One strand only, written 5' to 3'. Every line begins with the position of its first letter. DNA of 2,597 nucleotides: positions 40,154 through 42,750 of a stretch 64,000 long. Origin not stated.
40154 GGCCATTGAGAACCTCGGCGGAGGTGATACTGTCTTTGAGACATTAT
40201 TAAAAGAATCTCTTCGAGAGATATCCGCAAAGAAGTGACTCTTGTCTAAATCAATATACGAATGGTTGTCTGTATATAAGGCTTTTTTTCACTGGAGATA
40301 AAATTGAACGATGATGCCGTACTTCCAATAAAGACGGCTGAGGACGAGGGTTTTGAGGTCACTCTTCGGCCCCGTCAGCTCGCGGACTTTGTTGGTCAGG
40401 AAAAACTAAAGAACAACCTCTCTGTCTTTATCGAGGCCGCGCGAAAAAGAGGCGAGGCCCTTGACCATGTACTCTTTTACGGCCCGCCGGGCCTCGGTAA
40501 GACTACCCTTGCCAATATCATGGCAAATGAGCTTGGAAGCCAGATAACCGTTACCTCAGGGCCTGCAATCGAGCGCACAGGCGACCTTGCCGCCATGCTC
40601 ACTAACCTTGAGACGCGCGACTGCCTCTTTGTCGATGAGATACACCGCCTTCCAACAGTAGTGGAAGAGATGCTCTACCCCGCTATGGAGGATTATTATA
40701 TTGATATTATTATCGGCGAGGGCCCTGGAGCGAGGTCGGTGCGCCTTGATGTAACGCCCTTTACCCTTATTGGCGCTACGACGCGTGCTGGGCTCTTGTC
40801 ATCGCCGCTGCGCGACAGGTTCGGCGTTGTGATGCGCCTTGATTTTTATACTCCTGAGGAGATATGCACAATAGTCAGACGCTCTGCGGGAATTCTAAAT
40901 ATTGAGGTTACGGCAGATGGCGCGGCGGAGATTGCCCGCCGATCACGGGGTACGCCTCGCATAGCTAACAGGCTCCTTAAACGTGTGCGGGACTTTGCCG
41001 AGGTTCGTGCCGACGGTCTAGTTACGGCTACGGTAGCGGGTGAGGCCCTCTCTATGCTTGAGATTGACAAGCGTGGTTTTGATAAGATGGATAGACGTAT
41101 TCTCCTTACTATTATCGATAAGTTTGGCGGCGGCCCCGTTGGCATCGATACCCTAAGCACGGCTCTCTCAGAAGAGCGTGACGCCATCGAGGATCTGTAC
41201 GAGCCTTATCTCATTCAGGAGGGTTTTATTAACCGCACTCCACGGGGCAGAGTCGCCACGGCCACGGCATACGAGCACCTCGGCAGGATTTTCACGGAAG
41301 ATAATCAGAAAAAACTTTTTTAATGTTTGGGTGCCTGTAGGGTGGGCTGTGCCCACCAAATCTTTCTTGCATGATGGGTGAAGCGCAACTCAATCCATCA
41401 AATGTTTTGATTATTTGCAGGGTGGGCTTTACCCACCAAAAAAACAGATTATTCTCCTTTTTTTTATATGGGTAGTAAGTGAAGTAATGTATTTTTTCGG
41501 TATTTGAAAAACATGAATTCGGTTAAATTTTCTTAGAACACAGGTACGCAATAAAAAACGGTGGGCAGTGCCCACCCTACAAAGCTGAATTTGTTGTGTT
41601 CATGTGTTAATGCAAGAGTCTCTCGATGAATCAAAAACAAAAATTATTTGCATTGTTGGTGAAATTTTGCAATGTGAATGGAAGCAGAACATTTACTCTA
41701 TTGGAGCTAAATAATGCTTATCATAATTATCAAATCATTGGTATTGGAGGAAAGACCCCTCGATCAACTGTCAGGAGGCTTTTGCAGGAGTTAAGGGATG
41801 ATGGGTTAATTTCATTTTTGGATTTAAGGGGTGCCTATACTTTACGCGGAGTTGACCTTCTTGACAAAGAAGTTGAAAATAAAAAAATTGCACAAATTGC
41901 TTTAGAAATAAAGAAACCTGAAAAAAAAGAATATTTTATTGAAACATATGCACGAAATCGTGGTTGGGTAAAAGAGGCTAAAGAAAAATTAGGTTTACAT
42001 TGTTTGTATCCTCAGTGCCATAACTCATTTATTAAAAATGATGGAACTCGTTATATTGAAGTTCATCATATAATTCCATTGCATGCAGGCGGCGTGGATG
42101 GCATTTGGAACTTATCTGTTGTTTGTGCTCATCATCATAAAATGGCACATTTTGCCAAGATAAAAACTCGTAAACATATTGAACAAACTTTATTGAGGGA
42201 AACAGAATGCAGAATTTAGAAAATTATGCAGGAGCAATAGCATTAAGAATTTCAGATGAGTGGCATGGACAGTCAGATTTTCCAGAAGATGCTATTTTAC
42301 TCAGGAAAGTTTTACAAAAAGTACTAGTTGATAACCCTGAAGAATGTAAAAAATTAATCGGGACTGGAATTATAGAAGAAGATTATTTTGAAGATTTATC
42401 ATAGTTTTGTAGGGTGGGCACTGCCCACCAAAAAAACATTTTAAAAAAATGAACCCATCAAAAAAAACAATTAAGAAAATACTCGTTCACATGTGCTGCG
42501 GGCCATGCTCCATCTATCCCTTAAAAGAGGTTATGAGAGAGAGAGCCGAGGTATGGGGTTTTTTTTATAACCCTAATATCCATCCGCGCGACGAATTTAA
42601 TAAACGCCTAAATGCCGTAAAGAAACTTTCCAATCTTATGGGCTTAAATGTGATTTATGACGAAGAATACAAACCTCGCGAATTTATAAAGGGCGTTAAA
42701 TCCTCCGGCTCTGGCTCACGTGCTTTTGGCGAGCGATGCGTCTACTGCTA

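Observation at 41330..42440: AT-rich HNH-nuclease cassette bounded by perfect inverted palindromic repeats, inserted between ruvB and queH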

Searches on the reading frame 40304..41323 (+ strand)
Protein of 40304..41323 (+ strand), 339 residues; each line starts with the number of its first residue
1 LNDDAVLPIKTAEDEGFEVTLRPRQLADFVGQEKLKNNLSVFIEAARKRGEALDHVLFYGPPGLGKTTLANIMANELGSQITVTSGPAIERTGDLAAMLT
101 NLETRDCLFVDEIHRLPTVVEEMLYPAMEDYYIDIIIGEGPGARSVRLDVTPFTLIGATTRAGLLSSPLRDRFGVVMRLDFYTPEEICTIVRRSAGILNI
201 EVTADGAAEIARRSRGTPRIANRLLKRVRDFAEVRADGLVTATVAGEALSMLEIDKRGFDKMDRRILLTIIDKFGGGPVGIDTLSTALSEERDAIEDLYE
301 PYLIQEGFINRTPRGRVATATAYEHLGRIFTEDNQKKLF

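Call 7: search_protein_families(library=pfam, proteins=[window:40304-41323:+], max_evalue=1)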
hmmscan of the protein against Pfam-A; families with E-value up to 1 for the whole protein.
window:40304-41323:+ (339 aa): 32 families (the best 25 are shown)
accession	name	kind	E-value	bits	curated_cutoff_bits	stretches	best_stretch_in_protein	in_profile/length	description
PF05496.18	RuvB_N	-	2.5e-80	268.3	27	1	21-179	1-159/159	Holliday junction DNA helicase RuvB P-loop domain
PF17864.7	AAA_lid_4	-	3.7e-32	110.3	27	1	182-255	1-74/74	RuvB AAA lid domain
PF05491.19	RuvB_C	-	4.4e-26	91.1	24.7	1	257-326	2-71/72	RuvB C-terminal winged helix domain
PF00004.35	AAA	-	1.8e-18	67.7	21.2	1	56-179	1-129/131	ATPase family associated with various cellular activities (AAA)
PF07728.20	AAA_5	-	1.3e-06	28.9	22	1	55-173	1-139/139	AAA domain (dynein-related subfamily)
PF06068.19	TIP49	-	6.1e-05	22.8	23.8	1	27-84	24-81/347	TIP49 P-loop domain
PF00910.28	RNA_helicase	-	9.3e-05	23.3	21.5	1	56-119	1-64/105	RNA helicase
PF13191.12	AAA_16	-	9.9e-05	23.3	32.6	1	29-91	2-63/167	AAA ATPase domain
PF01078.27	Mg_chelatase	-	0.00012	22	20.3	1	26-75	2-44/207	Magnesium chelatase, subunit ChlI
PF13401.12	AAA_22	-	0.00035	21.3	27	1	56-78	8-30/130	AAA domain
PF05673.19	DUF815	-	0.00066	19.3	23.8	1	24-112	25-115/249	Protein of unknown function (DUF815)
PF13173.12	AAA_14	-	0.0019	18.6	27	1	56-129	5-87/129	AAA domain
PF20720.3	nSTAND3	-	0.0019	18.4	27.2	1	46-80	10-44/155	Novel STAND NTPase 3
PF07726.17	AAA_3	-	0.0047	17.2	27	1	55-81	1-27/131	ATPase family associated with various cellular activities (AAA)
PF13671.12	AAA_33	-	0.0054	17.5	27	1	56-85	2-30/143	AAA domain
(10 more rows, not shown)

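Call 24: find_related_loci(query=window:40304-41323:+, collection=metagenome_contigs, flank=4000)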
Query window:40304-41323:+ (339 aa) in metagenome_contigs; peptide patterns used: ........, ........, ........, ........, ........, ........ (x = any residue, [..] = any of these).
582 stretches matched a pattern; 404 encode a relative of the query (tblastn E <= 1e-3); the best 80 are kept; 80 distinct loci.
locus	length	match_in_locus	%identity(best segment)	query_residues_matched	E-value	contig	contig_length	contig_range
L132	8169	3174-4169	70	8-339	2e-158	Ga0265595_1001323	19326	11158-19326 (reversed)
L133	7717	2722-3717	70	8-339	1e-157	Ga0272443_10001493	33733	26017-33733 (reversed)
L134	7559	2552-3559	67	1-339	2e-156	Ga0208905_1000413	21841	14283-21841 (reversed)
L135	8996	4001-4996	69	8-339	2e-156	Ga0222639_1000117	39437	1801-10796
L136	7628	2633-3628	70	8-339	2e-156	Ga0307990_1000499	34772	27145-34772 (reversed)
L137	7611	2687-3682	70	8-339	4e-156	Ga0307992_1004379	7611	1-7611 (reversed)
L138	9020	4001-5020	69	1-339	5e-156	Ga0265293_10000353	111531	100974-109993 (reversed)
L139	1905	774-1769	70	8-339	4e-168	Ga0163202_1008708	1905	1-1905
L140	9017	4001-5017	69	1-339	2e-155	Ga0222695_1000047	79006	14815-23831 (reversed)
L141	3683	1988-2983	68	8-339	7e-160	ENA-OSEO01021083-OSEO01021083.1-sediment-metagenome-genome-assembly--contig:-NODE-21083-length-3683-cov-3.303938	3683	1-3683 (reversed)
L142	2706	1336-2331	70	8-339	4e-163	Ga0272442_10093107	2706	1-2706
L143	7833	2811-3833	65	1-339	5e-154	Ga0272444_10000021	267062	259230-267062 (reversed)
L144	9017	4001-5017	67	1-339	2e-153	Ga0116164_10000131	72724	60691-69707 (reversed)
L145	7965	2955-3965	67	1-337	2e-153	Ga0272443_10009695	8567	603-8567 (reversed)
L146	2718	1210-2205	69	8-339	4e-162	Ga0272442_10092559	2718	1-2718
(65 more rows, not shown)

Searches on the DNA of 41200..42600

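Call 92: search_rna_families(source=window, start=41200, end=42600, threshold=evalue, max_evalue=1)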
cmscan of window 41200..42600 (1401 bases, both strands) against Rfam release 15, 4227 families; matches with E-value up to 1: 1.
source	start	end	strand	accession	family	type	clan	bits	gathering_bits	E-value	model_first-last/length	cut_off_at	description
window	42443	42579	-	RF01438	S_pombe_snR35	Gene; snRNA; snoRNA; HACA-box;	CL00028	25.5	35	0.0037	1-172/172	no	small nucleolar RNA snR35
